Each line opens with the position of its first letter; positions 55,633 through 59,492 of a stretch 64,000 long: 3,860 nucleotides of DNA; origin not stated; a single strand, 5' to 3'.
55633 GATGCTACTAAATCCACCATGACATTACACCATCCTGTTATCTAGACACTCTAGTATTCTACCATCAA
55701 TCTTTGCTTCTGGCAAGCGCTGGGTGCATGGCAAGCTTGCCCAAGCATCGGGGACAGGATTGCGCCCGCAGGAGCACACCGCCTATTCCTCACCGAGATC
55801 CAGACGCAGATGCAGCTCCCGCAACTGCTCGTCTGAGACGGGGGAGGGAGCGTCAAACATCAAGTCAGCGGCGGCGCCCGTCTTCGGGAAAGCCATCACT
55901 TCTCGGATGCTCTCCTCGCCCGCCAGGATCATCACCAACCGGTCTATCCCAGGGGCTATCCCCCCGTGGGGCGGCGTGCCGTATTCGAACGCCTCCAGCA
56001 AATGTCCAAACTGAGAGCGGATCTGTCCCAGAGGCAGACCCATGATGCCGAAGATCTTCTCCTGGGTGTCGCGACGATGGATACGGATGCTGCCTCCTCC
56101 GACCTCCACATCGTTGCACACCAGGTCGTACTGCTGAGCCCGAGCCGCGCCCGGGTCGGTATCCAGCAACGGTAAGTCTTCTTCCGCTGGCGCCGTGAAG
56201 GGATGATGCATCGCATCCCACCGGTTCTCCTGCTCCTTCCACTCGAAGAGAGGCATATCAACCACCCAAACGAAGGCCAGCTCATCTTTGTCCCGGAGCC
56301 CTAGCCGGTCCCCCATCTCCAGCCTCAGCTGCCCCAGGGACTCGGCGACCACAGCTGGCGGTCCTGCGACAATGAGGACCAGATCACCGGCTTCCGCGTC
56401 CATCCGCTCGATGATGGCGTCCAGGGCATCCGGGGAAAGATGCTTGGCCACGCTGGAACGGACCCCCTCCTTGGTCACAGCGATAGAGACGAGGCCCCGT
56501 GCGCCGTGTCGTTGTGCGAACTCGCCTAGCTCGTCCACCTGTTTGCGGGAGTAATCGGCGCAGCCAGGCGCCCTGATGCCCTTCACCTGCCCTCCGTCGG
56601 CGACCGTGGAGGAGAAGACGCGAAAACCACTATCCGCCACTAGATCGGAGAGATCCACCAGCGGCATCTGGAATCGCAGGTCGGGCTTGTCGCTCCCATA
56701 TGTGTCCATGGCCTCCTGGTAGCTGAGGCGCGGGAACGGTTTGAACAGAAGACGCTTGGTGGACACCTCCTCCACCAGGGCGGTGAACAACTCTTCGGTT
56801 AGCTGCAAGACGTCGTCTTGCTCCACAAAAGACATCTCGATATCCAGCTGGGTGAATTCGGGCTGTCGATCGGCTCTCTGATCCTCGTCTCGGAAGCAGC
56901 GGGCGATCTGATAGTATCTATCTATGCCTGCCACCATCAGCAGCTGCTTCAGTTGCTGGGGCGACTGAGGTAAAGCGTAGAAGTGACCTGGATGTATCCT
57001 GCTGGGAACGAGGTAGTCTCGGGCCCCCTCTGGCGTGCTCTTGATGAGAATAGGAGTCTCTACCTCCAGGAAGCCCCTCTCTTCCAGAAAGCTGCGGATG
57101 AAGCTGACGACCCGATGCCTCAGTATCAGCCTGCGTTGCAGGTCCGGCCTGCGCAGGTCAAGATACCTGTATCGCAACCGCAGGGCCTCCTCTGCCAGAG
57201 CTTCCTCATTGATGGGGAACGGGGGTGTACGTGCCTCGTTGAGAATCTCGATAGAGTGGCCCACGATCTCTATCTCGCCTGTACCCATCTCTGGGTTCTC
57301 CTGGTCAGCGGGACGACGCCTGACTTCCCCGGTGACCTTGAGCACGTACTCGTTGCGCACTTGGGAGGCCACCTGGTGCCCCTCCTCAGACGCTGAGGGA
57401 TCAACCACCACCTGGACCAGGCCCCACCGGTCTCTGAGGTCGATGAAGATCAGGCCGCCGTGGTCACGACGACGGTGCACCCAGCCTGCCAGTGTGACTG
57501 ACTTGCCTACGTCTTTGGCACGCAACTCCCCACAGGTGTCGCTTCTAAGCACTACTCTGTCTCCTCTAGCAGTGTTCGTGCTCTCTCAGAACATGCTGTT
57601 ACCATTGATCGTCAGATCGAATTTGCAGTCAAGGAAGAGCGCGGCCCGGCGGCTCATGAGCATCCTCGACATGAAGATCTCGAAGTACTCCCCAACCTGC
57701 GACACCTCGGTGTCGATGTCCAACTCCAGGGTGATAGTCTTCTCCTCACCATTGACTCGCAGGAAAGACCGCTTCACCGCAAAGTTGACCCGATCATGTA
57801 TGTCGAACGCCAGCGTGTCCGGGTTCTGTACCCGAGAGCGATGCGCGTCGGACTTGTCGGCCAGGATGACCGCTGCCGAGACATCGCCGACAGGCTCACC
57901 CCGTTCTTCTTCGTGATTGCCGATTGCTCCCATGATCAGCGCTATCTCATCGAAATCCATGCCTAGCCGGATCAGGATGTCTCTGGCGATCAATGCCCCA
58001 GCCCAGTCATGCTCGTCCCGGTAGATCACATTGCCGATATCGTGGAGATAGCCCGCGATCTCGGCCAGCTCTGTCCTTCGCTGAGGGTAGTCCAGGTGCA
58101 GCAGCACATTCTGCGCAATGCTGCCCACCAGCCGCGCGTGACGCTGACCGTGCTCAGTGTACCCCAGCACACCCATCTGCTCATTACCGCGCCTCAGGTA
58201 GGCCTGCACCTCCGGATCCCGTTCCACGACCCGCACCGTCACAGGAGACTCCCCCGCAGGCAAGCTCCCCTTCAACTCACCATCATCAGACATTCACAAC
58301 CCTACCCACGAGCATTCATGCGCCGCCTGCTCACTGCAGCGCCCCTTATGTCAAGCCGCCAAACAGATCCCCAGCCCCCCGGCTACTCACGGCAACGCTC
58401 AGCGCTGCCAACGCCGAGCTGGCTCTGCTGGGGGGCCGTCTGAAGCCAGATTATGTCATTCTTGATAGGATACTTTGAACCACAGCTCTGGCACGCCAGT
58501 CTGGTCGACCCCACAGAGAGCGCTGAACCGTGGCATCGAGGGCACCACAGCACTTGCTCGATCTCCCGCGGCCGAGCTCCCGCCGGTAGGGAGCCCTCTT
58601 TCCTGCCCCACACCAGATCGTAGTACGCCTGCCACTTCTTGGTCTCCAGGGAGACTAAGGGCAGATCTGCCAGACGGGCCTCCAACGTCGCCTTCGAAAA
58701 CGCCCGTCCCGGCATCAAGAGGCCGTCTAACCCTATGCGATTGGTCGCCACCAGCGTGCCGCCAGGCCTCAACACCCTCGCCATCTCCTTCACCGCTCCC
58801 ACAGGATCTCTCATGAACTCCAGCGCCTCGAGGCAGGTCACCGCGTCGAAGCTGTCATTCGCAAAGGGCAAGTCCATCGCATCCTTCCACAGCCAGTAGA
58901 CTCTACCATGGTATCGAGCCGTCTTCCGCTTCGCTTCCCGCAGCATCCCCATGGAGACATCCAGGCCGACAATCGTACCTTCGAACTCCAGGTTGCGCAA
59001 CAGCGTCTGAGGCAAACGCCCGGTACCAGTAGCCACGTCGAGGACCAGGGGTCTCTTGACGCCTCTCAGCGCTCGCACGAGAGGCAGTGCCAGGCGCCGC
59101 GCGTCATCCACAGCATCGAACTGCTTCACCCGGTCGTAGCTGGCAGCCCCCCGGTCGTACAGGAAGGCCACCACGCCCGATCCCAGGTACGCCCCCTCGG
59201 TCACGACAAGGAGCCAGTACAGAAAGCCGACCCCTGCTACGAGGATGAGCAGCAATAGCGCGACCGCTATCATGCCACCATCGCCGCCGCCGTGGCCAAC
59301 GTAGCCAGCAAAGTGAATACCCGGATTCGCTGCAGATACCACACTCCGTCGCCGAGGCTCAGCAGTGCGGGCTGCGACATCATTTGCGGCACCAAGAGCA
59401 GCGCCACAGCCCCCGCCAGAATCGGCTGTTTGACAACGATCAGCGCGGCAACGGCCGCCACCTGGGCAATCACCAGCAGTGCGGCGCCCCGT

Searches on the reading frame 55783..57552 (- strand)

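Call 46: search_protein_families(library=pfam, proteins=[window:55783-57552:-], max_evalue=0.00001)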
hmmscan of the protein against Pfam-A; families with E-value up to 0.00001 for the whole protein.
window:55783-57552:- (589 aa): 3 families
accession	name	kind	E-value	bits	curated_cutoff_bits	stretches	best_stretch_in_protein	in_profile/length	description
PF00152.25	tRNA-synt_2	-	1.3e-120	402.5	25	1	122-558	2-307/308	tRNA synthetases class II (D, K and N)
PF02938.19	GAD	-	9.9e-24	83.8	23.4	1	313-406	1-95/95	GAD domain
PF01336.31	tRNA_anti-codon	-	3.2e-19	69.1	27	1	19-104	1-75/75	OB-fold nucleic acid binding domain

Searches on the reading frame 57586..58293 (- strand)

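Call 46: search_protein_families(library=pfam, proteins=[window:57586-58293:-], max_evalue=0.00001)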
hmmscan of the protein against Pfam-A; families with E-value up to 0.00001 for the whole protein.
window:57586-58293:- (235 aa): 1 family
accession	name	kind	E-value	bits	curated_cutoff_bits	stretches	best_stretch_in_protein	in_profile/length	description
PF01966.28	HD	-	3.4e-07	31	22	1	51-149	3-114/116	HD domain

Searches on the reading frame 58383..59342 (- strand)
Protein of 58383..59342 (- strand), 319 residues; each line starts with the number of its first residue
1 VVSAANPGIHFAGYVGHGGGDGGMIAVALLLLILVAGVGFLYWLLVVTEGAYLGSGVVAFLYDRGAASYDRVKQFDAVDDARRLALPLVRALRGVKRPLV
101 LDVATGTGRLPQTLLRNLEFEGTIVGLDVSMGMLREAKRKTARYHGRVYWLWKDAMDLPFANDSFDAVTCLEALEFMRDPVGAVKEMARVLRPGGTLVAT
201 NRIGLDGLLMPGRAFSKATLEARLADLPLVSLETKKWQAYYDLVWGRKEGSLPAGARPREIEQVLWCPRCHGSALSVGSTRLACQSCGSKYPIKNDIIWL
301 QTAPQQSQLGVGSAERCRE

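Call 46: search_protein_families(library=pfam, proteins=[window:58383-59342:-], max_evalue=0.00001)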
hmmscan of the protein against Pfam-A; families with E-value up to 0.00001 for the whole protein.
window:58383-59342:- (319 aa): 6 families
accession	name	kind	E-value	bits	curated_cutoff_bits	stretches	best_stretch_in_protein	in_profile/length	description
PF13649.12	Methyltransf_25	-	2.2e-22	80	27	1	100-195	1-97/97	Methyltransferase domain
PF08241.18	Methyltransf_11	-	2.6e-22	79.7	21.2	1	101-198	1-94/95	Methyltransferase domain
PF01209.24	Ubie_methyltran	-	2.5e-18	66.7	20.1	1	88-199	38-151/233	ubiE/COQ5 methyltransferase family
PF08242.18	Methyltransf_12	-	2.4e-15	57.5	30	1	101-197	1-98/98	Methyltransferase domain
PF13847.12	Methyltransf_31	-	8.1e-15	55.2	27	1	100-202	7-112/145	Methyltransferase domain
PF13489.12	Methyltransf_23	-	1.4e-08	35.1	27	1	90-198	15-115/164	Methyltransferase domain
